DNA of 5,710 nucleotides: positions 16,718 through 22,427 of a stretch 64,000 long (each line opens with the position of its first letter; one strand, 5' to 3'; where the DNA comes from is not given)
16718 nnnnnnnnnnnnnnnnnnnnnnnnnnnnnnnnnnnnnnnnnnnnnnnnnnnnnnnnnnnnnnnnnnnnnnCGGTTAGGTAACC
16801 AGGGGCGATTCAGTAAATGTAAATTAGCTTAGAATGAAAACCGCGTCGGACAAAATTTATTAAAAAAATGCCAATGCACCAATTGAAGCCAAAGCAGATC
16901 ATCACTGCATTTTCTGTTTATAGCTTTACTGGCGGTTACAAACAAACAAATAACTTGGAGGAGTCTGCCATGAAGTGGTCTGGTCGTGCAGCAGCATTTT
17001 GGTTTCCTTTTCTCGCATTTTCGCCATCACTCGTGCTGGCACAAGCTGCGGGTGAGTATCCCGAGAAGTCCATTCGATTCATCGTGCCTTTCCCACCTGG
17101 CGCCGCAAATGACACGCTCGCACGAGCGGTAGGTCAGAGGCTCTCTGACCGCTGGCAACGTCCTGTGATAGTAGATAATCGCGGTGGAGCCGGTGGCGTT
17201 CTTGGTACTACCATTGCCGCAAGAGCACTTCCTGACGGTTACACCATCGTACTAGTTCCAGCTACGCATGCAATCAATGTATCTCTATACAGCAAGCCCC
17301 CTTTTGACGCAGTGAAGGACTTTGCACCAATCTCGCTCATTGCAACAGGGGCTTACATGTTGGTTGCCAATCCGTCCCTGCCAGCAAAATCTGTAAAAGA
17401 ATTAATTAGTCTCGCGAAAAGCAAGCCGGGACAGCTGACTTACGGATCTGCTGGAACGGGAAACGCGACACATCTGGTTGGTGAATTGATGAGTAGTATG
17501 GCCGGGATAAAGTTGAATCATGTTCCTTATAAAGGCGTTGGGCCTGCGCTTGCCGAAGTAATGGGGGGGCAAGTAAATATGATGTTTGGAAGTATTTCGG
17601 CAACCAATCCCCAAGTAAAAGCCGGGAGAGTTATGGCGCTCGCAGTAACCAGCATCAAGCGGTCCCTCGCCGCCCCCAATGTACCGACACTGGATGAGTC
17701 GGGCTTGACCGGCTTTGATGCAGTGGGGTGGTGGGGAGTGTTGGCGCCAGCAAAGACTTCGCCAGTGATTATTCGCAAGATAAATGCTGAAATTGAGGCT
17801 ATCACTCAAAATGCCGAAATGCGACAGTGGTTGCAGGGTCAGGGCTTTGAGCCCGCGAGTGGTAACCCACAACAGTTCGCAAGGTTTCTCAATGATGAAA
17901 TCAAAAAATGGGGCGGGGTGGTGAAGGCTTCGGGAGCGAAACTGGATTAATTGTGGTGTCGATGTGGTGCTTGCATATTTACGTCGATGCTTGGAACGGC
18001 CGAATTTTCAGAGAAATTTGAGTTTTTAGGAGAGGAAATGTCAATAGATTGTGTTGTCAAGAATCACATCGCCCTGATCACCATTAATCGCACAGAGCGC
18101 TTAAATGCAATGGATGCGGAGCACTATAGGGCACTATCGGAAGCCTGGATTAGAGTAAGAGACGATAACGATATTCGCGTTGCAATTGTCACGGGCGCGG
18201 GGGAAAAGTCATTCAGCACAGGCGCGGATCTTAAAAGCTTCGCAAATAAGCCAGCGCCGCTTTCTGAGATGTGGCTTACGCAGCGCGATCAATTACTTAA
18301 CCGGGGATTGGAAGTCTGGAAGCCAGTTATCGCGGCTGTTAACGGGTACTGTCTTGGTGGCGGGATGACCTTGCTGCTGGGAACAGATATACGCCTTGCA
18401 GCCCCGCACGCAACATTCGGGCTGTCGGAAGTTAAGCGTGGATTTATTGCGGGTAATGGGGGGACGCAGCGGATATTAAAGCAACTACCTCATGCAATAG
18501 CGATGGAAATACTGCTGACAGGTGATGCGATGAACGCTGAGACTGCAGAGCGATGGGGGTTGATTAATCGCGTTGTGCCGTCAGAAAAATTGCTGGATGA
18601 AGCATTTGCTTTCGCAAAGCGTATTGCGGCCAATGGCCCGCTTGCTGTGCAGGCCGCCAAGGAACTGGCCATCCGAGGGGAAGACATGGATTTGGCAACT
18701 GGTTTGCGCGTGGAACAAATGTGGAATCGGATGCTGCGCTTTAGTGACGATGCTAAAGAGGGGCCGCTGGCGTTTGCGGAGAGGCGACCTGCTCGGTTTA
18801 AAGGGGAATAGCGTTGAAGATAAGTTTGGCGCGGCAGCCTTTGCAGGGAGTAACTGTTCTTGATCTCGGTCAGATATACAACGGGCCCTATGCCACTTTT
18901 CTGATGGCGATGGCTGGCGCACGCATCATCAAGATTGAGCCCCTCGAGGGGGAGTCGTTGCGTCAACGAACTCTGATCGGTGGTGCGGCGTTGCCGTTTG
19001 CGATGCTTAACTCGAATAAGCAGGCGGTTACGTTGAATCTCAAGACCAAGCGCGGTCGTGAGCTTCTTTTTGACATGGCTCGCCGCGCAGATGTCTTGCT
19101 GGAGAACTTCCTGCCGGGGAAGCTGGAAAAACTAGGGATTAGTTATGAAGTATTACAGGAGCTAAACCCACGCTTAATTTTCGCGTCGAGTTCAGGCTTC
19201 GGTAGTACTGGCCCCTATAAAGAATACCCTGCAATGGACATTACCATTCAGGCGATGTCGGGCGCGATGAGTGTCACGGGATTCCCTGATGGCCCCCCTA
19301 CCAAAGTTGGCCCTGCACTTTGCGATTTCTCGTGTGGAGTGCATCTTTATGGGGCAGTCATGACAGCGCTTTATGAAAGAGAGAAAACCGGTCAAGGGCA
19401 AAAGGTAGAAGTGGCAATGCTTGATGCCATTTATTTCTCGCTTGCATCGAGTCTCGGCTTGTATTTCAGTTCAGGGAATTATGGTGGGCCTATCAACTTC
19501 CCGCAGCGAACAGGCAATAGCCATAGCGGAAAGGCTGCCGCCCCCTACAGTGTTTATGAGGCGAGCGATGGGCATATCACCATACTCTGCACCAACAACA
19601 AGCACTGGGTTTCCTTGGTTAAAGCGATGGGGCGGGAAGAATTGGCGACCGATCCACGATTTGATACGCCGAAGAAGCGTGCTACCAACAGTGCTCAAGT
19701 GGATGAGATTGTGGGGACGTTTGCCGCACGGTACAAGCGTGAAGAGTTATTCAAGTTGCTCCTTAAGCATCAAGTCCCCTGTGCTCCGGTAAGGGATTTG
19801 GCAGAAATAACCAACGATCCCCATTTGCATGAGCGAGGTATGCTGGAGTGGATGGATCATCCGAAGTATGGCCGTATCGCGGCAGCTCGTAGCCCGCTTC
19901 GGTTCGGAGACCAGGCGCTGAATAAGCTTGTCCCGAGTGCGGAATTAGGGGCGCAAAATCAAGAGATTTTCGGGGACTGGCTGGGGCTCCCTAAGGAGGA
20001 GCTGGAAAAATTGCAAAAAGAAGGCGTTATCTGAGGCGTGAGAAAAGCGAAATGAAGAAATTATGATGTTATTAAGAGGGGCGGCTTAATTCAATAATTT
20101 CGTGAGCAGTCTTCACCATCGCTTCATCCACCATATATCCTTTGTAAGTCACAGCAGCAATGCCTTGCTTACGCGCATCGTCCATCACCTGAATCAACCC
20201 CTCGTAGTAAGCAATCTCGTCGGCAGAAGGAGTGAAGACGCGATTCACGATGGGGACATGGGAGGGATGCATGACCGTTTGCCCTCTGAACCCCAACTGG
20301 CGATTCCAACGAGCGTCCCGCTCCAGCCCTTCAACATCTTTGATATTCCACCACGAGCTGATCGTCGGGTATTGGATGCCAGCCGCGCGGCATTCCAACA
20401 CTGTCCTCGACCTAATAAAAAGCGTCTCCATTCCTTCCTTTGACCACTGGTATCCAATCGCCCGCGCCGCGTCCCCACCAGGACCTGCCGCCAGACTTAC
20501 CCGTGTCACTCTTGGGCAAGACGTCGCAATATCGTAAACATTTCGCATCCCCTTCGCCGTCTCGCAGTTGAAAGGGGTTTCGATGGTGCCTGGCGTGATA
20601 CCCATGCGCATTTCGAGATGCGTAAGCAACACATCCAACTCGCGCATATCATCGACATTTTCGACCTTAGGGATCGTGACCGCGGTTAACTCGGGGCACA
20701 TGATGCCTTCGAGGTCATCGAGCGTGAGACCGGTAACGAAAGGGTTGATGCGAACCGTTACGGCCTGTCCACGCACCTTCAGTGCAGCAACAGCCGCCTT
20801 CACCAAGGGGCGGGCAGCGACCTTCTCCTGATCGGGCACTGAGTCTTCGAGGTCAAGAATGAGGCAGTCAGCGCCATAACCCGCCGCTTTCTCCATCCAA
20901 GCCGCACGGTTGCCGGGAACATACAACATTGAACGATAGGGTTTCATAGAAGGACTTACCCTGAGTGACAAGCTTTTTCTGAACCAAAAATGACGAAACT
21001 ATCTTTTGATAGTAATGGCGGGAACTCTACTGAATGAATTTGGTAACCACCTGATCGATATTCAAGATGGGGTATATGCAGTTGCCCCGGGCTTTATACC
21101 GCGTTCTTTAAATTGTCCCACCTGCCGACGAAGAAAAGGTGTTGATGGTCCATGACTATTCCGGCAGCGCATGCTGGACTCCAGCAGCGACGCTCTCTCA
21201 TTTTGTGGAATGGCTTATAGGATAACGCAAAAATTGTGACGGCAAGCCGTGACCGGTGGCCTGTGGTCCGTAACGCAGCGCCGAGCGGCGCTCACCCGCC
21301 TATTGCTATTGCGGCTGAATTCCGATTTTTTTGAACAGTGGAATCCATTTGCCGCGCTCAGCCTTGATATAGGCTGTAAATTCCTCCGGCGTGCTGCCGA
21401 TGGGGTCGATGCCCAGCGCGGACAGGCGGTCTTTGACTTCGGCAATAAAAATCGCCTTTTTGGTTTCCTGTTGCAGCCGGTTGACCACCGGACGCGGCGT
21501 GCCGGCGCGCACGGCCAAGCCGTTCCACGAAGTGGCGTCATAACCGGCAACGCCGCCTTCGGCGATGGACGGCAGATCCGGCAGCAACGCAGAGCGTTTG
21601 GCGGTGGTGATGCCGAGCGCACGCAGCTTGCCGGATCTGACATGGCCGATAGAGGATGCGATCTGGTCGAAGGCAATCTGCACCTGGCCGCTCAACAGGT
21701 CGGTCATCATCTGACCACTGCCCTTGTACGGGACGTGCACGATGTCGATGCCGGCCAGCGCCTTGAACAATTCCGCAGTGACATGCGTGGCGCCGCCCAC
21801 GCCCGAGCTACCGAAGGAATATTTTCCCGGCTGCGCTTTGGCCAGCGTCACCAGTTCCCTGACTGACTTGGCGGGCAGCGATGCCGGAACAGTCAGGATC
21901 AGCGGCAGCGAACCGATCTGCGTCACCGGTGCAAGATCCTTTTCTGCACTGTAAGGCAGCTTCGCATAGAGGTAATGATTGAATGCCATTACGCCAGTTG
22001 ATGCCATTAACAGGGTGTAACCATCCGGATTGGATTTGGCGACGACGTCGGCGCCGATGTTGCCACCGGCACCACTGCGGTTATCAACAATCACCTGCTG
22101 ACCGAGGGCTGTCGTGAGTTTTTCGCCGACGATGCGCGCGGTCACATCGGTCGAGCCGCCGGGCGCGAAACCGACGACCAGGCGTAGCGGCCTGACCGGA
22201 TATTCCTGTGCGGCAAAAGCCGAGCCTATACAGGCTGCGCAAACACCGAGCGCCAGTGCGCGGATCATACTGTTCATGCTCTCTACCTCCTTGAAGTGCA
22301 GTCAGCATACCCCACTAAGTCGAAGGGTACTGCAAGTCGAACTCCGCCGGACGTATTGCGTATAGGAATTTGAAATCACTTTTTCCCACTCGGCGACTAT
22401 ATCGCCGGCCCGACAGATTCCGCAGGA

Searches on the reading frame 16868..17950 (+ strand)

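Call 69: search_protein_families(library=pfam, proteins=[window:16868-17950:+], max_evalue=0.0001)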
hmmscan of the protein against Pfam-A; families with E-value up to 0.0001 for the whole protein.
window:16868-17950:+ (360 aa): 1 family
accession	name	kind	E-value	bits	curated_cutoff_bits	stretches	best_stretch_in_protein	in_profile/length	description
PF03401.19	TctC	-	4.2e-74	250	27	1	85-356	2-273/274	Tripartite tricarboxylate transporter family receptor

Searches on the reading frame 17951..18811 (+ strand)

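Call 69: search_protein_families(library=pfam, proteins=[window:17951-18811:+], max_evalue=0.0001)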
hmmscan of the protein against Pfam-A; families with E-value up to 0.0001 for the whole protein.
window:17951-18811:+ (286 aa): 2 families
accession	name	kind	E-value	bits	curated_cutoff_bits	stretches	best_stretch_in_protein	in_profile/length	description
PF00378.25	ECH_1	-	1e-61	208.9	27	1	37-285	3-250/251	Enoyl-CoA hydratase/isomerase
PF16113.10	ECH_2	-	3.3e-30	106.2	27.2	1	41-214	2-177/335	Enoyl-CoA hydratase/isomerase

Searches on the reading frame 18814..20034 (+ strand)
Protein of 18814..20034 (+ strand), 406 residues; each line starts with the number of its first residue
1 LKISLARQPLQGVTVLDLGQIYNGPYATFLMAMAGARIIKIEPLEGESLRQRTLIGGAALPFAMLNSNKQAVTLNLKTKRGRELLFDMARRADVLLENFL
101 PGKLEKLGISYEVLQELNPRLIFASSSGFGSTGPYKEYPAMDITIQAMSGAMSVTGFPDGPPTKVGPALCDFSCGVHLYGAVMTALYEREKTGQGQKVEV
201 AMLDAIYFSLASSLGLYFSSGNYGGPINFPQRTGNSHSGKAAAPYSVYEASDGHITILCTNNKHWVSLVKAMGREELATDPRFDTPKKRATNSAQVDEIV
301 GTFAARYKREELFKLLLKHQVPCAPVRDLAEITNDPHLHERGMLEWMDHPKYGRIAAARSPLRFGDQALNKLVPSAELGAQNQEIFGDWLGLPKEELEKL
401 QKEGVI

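Call 69: search_protein_families(library=pfam, proteins=[window:18814-20034:+], max_evalue=0.0001)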
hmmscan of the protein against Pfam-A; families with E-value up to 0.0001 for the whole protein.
window:18814-20034:+ (406 aa): 1 family
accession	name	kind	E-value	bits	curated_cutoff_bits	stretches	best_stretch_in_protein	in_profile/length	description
PF02515.22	CoA_transf_3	-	9.3e-113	377.5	23.3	1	10-370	1-354/366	CoA-transferase family III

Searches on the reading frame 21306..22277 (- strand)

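Call 69: search_protein_families(library=pfam, proteins=[window:21306-22277:-], max_evalue=0.0001)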
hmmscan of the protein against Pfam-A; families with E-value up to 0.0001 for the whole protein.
window:21306-22277:- (323 aa): 1 family
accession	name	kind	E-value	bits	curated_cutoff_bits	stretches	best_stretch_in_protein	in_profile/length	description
PF03401.19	TctC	-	1.8e-72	244.6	27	1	47-319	2-273/274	Tripartite tricarboxylate transporter family receptor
